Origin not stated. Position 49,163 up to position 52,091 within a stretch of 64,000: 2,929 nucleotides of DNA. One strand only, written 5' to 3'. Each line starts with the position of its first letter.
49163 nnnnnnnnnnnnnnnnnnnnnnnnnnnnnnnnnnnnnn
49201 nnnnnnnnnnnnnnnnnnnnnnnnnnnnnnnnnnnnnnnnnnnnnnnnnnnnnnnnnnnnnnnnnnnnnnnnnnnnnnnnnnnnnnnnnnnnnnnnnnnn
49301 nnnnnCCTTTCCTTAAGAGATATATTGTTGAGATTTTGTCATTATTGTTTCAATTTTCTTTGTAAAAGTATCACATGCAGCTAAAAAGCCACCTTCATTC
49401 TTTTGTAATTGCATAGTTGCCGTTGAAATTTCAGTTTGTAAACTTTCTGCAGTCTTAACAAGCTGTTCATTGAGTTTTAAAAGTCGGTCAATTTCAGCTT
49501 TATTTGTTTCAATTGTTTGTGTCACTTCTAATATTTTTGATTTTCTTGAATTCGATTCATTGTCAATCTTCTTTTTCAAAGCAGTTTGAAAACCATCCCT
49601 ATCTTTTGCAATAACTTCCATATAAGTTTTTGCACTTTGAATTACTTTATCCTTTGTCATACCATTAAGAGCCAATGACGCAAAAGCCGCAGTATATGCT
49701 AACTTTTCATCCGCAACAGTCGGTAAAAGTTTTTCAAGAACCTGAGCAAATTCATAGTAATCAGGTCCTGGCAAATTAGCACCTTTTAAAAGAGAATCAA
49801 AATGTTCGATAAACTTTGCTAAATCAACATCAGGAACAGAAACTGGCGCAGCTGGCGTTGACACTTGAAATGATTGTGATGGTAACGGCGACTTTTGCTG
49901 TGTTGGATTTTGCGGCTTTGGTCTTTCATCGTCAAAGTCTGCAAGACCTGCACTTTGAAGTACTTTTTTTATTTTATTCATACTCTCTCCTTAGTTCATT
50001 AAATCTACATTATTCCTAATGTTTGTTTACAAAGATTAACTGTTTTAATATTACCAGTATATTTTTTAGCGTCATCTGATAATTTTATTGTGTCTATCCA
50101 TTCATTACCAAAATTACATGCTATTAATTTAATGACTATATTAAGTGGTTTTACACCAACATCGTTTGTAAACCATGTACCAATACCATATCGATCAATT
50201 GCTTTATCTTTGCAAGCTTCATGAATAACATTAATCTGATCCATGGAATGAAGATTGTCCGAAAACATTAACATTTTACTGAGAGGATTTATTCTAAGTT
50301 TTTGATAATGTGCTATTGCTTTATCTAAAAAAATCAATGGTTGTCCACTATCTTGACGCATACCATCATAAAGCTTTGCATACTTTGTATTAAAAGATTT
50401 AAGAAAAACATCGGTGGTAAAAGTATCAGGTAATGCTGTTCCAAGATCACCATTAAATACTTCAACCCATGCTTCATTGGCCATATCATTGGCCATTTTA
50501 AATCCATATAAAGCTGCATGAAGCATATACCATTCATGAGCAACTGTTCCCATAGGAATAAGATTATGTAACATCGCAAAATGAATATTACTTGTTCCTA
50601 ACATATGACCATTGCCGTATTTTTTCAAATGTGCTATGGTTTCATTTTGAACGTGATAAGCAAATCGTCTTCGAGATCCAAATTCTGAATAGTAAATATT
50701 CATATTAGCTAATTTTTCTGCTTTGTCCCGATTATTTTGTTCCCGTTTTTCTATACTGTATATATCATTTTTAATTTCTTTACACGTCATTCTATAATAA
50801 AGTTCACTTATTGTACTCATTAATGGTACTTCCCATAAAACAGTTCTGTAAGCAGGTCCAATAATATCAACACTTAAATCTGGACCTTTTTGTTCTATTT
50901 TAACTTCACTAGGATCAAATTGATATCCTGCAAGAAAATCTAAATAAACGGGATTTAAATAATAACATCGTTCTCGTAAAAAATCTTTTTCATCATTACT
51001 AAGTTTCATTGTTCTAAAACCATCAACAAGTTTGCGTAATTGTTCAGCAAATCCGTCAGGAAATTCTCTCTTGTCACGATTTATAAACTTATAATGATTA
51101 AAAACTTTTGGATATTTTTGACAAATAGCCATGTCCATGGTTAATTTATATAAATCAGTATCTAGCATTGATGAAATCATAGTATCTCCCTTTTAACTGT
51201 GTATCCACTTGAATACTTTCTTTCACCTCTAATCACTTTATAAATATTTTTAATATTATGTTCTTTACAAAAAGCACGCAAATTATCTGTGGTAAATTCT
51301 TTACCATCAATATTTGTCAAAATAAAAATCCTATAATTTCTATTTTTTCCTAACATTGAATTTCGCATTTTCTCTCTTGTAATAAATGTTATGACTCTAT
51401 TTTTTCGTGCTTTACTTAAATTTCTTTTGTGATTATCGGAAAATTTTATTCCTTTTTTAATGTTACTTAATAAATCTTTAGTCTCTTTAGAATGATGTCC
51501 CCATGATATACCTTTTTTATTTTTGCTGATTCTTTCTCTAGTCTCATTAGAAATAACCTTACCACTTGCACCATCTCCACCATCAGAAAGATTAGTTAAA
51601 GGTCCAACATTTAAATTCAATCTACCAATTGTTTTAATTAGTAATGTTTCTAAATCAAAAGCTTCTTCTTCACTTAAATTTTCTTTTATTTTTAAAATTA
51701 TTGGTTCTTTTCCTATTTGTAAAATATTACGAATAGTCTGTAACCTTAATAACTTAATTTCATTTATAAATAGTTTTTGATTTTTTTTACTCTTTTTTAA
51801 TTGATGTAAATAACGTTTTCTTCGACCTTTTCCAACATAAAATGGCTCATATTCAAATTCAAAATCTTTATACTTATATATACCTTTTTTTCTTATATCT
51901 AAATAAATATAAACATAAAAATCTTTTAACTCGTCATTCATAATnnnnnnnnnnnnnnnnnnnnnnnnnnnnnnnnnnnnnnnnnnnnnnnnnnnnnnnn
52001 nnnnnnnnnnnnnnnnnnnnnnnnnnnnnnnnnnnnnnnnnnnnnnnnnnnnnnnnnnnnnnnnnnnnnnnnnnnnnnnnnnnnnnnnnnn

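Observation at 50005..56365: Phage-encoded NAD+ salvage cluster: nicotinamidase-like hydrolase (39572..40528), PncB, NadE, Nudix ADP-ribose pyrophosphatase-like and NAD-dependent ligase (58954..60924)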

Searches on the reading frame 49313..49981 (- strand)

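Call 6: search_protein_families(library=pfam, proteins=[window:49313-49981:-], max_evalue=0.01)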
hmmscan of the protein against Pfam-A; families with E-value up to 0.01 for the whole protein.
window:49313-49981:- (222 aa): 0 families

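Call 60: search_protein_families(library=ncbifam, proteins=[window:49313-49981:-], max_evalue=0.01)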
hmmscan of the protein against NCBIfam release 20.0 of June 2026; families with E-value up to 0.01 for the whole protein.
window:49313-49981:- (222 aa): 0 families

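Call 81: search_protein_families(library=padloc, proteins=[window:49313-49981:-], max_evalue=0.001)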
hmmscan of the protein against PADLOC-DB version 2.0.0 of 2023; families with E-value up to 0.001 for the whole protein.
window:49313-49981:- (222 aa): 1 family
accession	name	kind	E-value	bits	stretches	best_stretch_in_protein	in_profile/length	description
PDLC03862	LmuB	-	7.9e-05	19.2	1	125-219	351-442/643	-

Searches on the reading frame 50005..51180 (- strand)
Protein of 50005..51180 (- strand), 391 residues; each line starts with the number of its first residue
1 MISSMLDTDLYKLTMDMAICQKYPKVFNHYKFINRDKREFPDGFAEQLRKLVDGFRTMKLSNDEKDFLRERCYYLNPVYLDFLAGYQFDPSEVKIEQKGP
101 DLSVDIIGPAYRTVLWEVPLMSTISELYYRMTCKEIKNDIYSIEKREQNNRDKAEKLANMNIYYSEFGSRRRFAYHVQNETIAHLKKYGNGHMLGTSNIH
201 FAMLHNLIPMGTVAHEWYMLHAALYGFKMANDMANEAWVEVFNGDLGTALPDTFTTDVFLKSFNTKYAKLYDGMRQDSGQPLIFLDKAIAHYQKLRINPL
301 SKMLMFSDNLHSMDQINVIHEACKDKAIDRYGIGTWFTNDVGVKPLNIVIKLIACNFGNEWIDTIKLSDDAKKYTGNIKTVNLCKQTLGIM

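Call 4: search_protein_families(library=pfam, proteins=[window:50005-51180:-], max_evalue=0.01)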
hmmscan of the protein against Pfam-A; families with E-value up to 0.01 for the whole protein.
window:50005-51180:- (391 aa): 2 families
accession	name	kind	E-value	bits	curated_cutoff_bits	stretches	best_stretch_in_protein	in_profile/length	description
PF04095.22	NAPRTase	-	1.1e-51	176.3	20.8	1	165-388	4-235/239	Nicotinate phosphoribosyltransferase (NAPRTase) family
PF17767.7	NAPRTase_N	-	1.3e-29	103.5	32.6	1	6-125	1-125/125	Nicotinate phosphoribosyltransferase (NAPRTase) N-terminal domain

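Call 7: search_protein_families(library=ncbifam, proteins=[window:50005-51180:-], max_evalue=0.01)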
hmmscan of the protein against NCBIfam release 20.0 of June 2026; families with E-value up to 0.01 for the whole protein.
window:50005-51180:- (391 aa): 7 families
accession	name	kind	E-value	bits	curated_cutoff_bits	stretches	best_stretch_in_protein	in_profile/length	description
NF003704.0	PRK05321.1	subfamily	5.6e-122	407.6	379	1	1-384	9-385/398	nicotinate phosphoribosyltransferase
TIGR01514.1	NAPRTase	equivalog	1.9e-119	399.3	269.55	1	2-390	2-397/399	nicotinate phosphoribosyltransferase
TIGR01513.1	NAPRTase_put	equivalog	3.6e-15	55.8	297.4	1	166-380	149-350/452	nicotinate phosphoribosyltransferase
NF006695.0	PRK09243.1-2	equivalog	1.1e-12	47.4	469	1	165-375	154-355/480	nicotinate phosphoribosyltransferase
NF006696.0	PRK09243.1-3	equivalog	2.2e-10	39.8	503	1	164-376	158-354/451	nicotinate phosphoribosyltransferase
NF006698.0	PRK09243.1-5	equivalog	2.7e-09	36.3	531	1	166-377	164-352/440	nicotinate phosphoribosyltransferase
NF009131.0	PRK12484.1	equivalog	3.2e-05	22.8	330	0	193-356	178-333/455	nicotinate phosphoribosyltransferase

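Call 8: search_protein_families(library=phrogs, proteins=[window:50005-51180:-], max_evalue=0.01)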
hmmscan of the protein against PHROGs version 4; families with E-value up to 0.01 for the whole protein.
window:50005-51180:- (391 aa): 0 families

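Call 9: search_dna_similar(query=window:50005-51180:-, collection=phages, mode=protein, max_rows=30)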
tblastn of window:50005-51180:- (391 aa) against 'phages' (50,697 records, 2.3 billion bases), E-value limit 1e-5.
Records with a match: 13; places in all: 13; records where one place covers at least 80% of the query: 13.
Best place of each record, by identity: <60% 13.
By first word of the organism name: uncultured 4; Bacteriophage 3; Acinetobacter 2; Agrobacterium 2; Moraxella 1; Sinorhizobium 1.
By host as written in the record: - 9; Agrobacterium tumefaciens C58 2; Moraxella catarrhalis 1; Sinohrizobium meliloti NRRL L-50 1.
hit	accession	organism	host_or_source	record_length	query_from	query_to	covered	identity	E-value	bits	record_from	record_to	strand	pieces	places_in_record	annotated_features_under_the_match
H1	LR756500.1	uncultured phage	metagenomic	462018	1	391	100%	46.0%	2e-104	343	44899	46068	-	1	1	record has no annotation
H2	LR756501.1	uncultured phage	metagenomic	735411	1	390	100%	45.3%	4e-105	345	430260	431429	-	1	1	record has no annotation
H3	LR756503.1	uncultured phage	metagenomic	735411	1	390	100%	45.3%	4e-105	345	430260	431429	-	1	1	record has no annotation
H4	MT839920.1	Bacteriophage sp.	human fecal samples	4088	1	390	100%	40.3%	1e-81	277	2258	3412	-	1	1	record has no annotation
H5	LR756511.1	uncultured phage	metagenomic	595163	1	390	100%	39.7%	2e-77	266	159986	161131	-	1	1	record has no annotation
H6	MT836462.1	Bacteriophage sp.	human fecal samples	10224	1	384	98%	40.0%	8e-84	284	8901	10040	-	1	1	record has no annotation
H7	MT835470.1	Bacteriophage sp.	human fecal samples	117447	1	390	100%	37.2%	4e-81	276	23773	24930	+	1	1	record has no annotation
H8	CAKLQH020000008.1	Acinetobacter phage MD-2021a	not known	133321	1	356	91%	34.6%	2e-54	199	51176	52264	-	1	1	pncB: nicotinate phosphoribosyltransferase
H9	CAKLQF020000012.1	Acinetobacter phage MD-2021a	not known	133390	1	356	91%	34.6%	2e-54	199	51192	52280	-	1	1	pncB: nicotinate phosphoribosyltransferase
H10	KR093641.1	Moraxella phage Mcat17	Moraxella catarrhalis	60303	1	356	91%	34.1%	2e-55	202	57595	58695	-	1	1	none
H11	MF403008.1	Agrobacterium phage Atu_ph07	Agrobacterium tumefaciens C58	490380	1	389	99%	26.4%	3e-27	119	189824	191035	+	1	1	nicotinate phosphoribosyltransferase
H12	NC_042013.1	Agrobacterium phage Atu_ph07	Agrobacterium tumefaciens C58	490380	1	389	99%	26.4%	3e-27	119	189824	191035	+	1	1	nicotinate phosphoribosyltransferase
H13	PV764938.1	Sinorhizobium phage Phosso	Sinohrizobium meliloti NRRL L-50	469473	1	389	99%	25.8%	3e-26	117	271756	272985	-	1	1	nicotinate phosphoribosyltransferase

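Call 12: search_solved_structures(query=window:50005-51180:-, show_alignments=2)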
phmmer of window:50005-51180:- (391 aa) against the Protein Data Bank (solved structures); distinct sequences matched with E-value up to 0.001: 6.
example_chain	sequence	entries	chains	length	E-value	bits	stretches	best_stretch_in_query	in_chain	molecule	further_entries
2im5_A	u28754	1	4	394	6.1e-97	328.6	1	2-390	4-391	Nicotinate phosphoribosyltransferase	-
1yir_A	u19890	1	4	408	2.5e-67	231.1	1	2-357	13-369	Nicotinate phosphoribosyltransferase 2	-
4hl7_A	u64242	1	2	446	4.6e-59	203.9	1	2-356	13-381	Nicotinate phosphoribosyltransferase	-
3os4_A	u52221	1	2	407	9.6e-59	202.8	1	2-357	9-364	Nicotinate phosphoribosyltransferase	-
1vlp_A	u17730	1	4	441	3.4e-57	197.7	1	2-389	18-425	nicotinate phosphoribosyltransferase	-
1ybe_A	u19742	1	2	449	3.1e-37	132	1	2-380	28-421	Nicotinate phosphoribosyltransferase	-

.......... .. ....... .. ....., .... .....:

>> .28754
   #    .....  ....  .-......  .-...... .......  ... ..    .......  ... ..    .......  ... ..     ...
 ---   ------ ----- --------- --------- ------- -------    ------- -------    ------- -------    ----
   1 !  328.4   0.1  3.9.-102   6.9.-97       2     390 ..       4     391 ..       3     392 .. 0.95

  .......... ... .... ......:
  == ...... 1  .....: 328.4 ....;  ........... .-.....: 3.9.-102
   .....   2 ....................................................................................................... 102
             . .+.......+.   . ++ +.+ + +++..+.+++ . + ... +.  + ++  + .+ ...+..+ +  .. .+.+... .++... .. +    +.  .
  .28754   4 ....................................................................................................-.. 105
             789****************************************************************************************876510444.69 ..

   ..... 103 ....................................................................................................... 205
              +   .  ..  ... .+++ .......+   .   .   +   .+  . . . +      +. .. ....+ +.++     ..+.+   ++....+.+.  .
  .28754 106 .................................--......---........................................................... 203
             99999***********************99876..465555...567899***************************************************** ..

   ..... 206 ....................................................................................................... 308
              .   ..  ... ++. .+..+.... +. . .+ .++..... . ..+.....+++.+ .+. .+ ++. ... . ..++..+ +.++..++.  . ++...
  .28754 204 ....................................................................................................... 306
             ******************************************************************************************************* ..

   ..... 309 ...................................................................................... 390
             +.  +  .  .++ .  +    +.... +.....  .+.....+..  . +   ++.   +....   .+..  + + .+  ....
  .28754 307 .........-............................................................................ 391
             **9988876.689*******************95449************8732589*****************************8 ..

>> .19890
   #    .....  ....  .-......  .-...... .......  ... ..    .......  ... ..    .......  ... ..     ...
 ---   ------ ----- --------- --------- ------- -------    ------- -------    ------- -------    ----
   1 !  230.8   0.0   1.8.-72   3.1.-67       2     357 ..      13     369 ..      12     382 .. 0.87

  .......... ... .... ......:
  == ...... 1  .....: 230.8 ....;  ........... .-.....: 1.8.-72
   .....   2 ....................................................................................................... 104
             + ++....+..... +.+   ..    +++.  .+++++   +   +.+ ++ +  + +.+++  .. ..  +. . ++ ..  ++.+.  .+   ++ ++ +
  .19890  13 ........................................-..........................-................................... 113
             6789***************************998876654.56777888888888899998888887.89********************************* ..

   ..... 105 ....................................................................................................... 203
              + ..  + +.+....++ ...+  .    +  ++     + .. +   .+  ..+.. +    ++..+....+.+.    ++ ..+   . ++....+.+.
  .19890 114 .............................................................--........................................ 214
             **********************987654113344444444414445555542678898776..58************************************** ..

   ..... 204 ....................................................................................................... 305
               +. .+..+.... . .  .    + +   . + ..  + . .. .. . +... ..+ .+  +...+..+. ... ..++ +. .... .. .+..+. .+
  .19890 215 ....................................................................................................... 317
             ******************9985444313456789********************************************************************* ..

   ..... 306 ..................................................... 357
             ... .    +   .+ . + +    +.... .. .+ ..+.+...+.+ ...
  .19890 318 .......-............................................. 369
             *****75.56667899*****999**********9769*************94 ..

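Call 27: find_encoding_contigs(protein=window:50005-51180:-, flank=10000, max_places=6)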
Protein window:50005-51180:- (391 aa): 5 contigs read that carry it; 3 places shown.
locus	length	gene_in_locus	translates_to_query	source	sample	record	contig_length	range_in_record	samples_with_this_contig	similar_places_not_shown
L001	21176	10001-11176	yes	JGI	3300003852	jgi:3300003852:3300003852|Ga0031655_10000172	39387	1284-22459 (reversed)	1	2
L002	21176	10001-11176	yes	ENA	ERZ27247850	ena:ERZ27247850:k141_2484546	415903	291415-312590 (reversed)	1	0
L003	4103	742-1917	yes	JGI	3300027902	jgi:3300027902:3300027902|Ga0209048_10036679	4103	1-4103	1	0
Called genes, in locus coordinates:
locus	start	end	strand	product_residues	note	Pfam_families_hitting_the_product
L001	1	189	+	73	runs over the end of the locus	-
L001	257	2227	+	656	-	PF22745:Nlig-Ia, PF01653:DNA_ligase_aden, PF14520:HHH_5 (faint), PF03120:OB_DNA_ligase, PF12826:HHH_2 (weak), PF00533:BRCT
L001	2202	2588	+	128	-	-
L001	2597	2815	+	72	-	-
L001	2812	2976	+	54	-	-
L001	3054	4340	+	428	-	-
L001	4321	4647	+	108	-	-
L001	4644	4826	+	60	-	-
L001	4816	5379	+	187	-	PF00293:NUDIX (weak)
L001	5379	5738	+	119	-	-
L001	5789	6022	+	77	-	-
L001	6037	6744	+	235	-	-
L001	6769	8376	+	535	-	PF00795:CN_hydrolase, PF02540:NAD_synthase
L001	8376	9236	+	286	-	-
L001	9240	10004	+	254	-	PF22945:LEM-3_GIY-YIG, PF07460:NUMOD3 (faint)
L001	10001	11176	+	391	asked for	PF17767:NAPRTase_N, PF04095:NAPRTase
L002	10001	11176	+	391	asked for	PF17767:NAPRTase_N, PF04095:NAPRTase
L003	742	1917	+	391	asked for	PF17767:NAPRTase_N, PF04095:NAPRTase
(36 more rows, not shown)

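Call 29: get_annotated_region(hit=H1, flank=10000)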
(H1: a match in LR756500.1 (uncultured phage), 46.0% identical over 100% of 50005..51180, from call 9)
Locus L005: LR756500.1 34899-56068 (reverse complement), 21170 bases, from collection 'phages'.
description: uncultured phage genome assembly, chromosome: 1.
organism: uncultured phage (NCBI taxid 278008)
taxonomy: Viruses; environmental samples
host: -; source: metagenomic; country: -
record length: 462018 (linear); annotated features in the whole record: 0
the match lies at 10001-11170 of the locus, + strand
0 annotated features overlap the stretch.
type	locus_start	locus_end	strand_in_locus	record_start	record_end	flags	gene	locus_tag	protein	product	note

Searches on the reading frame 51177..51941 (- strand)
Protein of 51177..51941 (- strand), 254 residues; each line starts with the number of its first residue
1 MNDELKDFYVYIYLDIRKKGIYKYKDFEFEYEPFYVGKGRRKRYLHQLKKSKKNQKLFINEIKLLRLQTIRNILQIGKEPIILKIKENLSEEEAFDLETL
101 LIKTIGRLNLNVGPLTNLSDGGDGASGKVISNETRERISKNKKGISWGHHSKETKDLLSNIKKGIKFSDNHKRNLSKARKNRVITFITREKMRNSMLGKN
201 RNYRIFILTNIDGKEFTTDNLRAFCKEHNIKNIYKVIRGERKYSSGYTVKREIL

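Call 4: search_protein_families(library=pfam, proteins=[window:51177-51941:-], max_evalue=0.01)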
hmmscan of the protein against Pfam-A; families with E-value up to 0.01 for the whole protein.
window:51177-51941:- (254 aa): 2 families
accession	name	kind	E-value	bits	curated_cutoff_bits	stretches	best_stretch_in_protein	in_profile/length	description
PF22945.2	LEM-3_GIY-YIG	-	4.8e-12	46.6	27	1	9-110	2-101/151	LEM-3-like GIY-YIG domain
PF07460.16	NUMOD3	-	7.9e-06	26.1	20.4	0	150-164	4-18/37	NUMOD3 motif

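Call 7: search_protein_families(library=ncbifam, proteins=[window:51177-51941:-], max_evalue=0.01)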
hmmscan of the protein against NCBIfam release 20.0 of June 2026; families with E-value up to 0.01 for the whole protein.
window:51177-51941:- (254 aa): 1 family
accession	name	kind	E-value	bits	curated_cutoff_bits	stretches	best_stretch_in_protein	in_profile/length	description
TIGR00413.1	rlpA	subfamily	0.0024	17.8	82.15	1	102-218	80-195/208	septal ring lytic transglycosylase RlpA family protein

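Call 8: search_protein_families(library=phrogs, proteins=[window:51177-51941:-], max_evalue=0.01)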
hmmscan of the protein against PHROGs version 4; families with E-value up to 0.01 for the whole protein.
window:51177-51941:- (254 aa): 5 families
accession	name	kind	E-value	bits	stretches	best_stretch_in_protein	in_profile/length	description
phrog_15526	-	unknown function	3e-09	38.1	1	83-179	43-142/168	-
phrog_5356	-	unknown function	3.9e-08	34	1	22-121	17-108/255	-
phrog_314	-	DNA, RNA and nucleotide metabolism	4.5e-08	33.5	1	21-247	181-385/574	homing endonuclease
phrog_2081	-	DNA, RNA and nucleotide metabolism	6.2e-05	23.3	1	172-250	256-335/433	HNH endonuclease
phrog_655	-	DNA, RNA and nucleotide metabolism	0.0086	17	0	149-229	145-213/343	homing endonuclease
